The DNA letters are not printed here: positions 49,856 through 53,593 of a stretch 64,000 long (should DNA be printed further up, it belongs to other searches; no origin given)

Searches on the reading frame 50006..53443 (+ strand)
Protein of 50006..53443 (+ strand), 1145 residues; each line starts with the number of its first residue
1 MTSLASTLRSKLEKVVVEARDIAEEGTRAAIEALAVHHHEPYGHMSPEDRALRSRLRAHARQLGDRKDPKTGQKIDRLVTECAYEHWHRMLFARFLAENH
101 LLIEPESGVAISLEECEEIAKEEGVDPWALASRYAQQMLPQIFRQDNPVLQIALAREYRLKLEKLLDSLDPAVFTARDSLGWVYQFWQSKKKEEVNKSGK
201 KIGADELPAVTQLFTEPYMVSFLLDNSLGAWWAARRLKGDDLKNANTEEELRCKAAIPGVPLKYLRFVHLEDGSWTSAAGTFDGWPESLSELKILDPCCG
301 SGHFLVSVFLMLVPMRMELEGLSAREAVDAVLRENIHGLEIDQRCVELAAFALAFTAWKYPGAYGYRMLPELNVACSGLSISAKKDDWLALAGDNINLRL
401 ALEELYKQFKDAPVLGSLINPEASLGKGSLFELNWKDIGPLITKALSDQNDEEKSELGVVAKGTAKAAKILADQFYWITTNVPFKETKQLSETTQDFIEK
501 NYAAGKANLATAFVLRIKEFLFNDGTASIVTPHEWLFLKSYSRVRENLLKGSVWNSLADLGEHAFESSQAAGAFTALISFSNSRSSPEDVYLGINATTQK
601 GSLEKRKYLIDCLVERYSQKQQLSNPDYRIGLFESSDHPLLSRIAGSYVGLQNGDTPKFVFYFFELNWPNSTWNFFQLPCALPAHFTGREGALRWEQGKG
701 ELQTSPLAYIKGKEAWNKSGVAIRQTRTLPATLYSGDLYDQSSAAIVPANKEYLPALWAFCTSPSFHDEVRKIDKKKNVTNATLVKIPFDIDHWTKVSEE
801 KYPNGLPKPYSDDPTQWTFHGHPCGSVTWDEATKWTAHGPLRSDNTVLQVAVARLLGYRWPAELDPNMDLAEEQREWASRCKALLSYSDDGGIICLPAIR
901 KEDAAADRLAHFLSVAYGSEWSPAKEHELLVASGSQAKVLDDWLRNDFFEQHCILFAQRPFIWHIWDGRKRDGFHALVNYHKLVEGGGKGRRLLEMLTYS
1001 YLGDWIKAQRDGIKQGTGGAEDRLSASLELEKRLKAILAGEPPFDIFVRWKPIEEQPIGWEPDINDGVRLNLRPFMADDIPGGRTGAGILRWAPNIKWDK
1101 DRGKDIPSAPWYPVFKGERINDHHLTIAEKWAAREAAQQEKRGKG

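Call 8: search_protein_families(library=pfam, proteins=[window:50006-53443:+], max_evalue=0.001)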
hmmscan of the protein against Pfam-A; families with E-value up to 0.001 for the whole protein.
window:50006-53443:+ (1145 aa): 3 families
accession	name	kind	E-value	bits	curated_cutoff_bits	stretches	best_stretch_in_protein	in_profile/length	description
PF07669.17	Eco57I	-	9e-12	45.9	25.3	1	334-562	1-167/171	Eco57I restriction-modification methylase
PF02384.22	N6_Mtase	-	1.4e-10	41.4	20.4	1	472-608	123-259/311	N-6 DNA Methylase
PF20473.4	MmeI_Mtase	-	1e-07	31.9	27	1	287-358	16-87/259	MmeI, DNA-methyltransferase domain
